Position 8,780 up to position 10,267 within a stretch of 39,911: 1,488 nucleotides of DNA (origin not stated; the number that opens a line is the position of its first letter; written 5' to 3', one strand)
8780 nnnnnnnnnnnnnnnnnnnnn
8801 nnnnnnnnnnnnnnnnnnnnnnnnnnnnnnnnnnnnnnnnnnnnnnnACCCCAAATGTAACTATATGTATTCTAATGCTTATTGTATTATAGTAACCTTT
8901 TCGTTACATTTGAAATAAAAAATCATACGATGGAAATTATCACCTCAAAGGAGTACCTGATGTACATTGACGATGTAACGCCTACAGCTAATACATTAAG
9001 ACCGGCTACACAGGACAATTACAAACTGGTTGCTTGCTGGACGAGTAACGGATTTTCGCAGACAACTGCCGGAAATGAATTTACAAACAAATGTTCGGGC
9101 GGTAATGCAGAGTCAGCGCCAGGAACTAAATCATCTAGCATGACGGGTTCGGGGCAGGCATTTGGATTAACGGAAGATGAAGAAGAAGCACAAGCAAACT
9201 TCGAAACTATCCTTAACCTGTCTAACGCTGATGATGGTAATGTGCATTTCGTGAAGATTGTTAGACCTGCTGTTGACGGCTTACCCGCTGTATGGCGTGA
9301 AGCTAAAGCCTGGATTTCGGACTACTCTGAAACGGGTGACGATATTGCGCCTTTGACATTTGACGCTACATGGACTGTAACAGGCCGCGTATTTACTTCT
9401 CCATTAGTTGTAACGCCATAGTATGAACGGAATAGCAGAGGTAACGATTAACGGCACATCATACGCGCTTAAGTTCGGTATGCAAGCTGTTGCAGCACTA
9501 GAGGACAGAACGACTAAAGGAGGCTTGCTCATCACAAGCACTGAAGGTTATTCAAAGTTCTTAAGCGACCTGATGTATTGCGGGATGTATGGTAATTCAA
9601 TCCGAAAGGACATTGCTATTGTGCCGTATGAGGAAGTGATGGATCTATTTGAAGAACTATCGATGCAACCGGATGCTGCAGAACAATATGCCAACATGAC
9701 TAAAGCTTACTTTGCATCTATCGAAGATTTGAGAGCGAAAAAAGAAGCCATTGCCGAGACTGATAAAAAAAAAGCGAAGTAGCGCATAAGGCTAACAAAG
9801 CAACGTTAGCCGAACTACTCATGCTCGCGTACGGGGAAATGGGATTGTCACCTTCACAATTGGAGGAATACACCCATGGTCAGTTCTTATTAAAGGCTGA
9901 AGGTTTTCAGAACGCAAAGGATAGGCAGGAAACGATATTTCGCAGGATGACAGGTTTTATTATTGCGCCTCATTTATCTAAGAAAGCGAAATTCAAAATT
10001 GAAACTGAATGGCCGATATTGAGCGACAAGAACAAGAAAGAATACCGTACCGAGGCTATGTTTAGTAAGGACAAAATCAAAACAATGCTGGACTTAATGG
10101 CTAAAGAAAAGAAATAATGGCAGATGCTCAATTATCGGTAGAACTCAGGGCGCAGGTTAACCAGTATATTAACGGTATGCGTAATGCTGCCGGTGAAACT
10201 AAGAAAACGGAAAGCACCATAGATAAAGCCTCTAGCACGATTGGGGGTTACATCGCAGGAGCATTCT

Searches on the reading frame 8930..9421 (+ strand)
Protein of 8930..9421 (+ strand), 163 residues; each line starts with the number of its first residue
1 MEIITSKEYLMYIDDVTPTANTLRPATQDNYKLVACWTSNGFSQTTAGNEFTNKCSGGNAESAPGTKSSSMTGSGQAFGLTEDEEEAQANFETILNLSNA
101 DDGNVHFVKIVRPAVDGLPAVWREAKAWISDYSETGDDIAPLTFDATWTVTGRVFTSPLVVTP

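Call 4: search_protein_families(library=phrogs, proteins=[window:8930-9421:+], max_evalue=1)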
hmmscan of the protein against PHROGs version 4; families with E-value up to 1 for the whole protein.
window:8930-9421:+ (163 aa): 2 families
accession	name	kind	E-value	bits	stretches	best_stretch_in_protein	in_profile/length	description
phrog_1407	-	tail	1.7e-14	55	1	2-154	24-161/258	major tail protein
phrog_158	-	tail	0.035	14.5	1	5-154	18-156/376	major tail protein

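Call 5: search_protein_families(library=pfam, proteins=[window:8930-9421:+], max_evalue=1)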
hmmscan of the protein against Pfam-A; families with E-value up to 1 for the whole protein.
window:8930-9421:+ (163 aa): 1 family
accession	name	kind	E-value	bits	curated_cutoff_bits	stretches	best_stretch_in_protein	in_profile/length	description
PF06199.17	Phage_tail_2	-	0.048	14.2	23.8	1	26-89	14-80/132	Phage tail tube protein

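Call 8: find_related_loci(query=window:8930-9421:+, collection=viral_contigs, flank=5000)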
Query window:8930-9421:+ (163 aa) in viral_contigs; peptide patterns used: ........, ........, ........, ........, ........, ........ (x = any residue, [..] = any of these).
16 stretches matched a pattern; 1 encode a relative of the query (tblastn E <= 1e-3); 1 distinct loci.
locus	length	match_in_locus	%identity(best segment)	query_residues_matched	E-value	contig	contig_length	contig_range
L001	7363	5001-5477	95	2-160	2e-103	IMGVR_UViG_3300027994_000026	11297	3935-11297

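Call 21: search_protein_families(library=padloc, proteins=[L001:3032-3439:-, L001:3629-3874:-, L001:3937-4881:-], max_evalue=1)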
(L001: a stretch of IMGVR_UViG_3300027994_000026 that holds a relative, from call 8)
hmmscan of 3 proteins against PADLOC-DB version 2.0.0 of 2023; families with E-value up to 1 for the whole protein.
L001:3032-3439:- (135 aa): 0 families

L001:3629-3874:- (81 aa): 0 families

L001:3937-4881:- (314 aa): 1 family
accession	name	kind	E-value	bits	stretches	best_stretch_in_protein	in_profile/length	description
PDLC03693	HEase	-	4.7e-06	24.1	1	35-112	107-189/313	homing endonuclease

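Call 22: search_protein_families(library=ncbifam, proteins=[L001:3032-3439:-, L001:3629-3874:-, L001:3937-4881:-], max_evalue=1)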
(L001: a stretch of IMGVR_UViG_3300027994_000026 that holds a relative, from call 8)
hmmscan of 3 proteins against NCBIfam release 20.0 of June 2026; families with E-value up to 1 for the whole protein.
L001:3032-3439:- (135 aa): 2 families
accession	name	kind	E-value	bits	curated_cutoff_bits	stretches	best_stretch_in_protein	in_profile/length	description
NF000907.0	PRK00087.1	equivalog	0.12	10.5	624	1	7-46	562-597/671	bifunctional 4-hydroxy-3-methylbut-2-enyl diphosphate reductase/30S ribosomal protein S1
TIGR03591.1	polynuc_phos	equivalog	0.27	9.6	525.05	1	14-50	620-656/689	polyribonucleotide nucleotidyltransferase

L001:3629-3874:- (81 aa): 1 family
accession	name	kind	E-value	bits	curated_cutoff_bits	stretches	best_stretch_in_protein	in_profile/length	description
NF011439.0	PRK14868.1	equivalog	0.093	10.8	1310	1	9-62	276-331/795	DNA topoisomerase VI subunit B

L001:3937-4881:- (314 aa): 2 families
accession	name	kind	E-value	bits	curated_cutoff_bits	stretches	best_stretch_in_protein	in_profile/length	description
TIGR01453.1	grpIintron_endo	subfamily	7.9e-27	94.7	56.05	1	36-254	2-209/215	group I intron endonuclease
NF006960.0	PRK09437.1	equivalog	0.095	12.6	140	1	155-208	49-100/156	thioredoxin-dependent thiol peroxidase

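Call 89: search_protein_families(library=pfam, proteins=[L001:3032-3439:-, L001:3629-3874:-, L001:2583-2828:-, L001:2300-2590:-], max_evalue=0.1)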
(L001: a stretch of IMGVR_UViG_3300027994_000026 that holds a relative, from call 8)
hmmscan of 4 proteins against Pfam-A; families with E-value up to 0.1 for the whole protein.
L001:3032-3439:- (135 aa): 1 family
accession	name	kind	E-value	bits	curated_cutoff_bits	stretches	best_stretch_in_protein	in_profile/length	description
PF00575.29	S1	-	0.093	13.6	22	0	19-48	11-40/74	S1 RNA binding domain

L001:3629-3874:- (81 aa): 0 families

L001:2583-2828:- (81 aa): 2 families
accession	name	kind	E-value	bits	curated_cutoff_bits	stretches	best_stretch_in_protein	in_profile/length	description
PF14568.11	SUKH_6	-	0.055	14.4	27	1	5-58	3-54/119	SMI1-KNR4 cell-wall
PF16476.10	DUF5053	-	0.071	13.2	26.6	1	15-39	20-44/71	Domain of unknown function (DUF5053)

L001:2300-2590:- (96 aa): 1 family
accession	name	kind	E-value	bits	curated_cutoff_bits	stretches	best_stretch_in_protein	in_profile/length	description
PF22667.2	Lon_lid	-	0.0028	17.7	27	1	41-65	5-29/57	Lon protease AAA+ ATPase lid domain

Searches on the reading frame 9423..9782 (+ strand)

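Call 4: search_protein_families(library=phrogs, proteins=[window:9423-9782:+], max_evalue=1)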
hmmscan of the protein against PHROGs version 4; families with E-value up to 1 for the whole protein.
window:9423-9782:+ (119 aa): 3 families
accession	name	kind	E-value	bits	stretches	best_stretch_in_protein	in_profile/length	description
phrog_183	-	tail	0.00077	20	1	2-57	13-79/305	tail chaperone protein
phrog_2115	-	tail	0.00097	20.5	1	7-99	10-100/125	tail protein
phrog_6454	-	unknown function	0.25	12.3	1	3-35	7-37/114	-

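Call 5: search_protein_families(library=pfam, proteins=[window:9423-9782:+], max_evalue=1)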
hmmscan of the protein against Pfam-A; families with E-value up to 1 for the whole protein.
window:9423-9782:+ (119 aa): 1 family
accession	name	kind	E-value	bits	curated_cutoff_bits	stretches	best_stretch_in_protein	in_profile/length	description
PF12363.14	Phage_TAC_12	-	0.017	16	26.2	1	7-31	2-26/111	Phage tail assembly chaperone protein, TAC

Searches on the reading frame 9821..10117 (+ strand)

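Call 4: search_protein_families(library=phrogs, proteins=[window:9821-10117:+], max_evalue=1)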
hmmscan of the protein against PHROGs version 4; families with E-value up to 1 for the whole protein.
window:9821-10117:+ (98 aa): 5 families
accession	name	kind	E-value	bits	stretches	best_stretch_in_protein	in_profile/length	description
phrog_16333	-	unknown function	4.2e-07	31.3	1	3-86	2-85/92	-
phrog_18467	-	unknown function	0.058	14.6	1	7-39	1-33/50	-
phrog_21854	-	unknown function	0.08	14.2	1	38-63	24-46/60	-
phrog_33227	-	unknown function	0.17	12.8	1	41-91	32-80/172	-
phrog_25261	-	unknown function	0.22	12.9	1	17-55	8-46/80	-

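Call 5: search_protein_families(library=pfam, proteins=[window:9821-10117:+], max_evalue=1)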
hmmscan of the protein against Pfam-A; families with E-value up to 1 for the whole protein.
window:9821-10117:+ (98 aa): 0 families
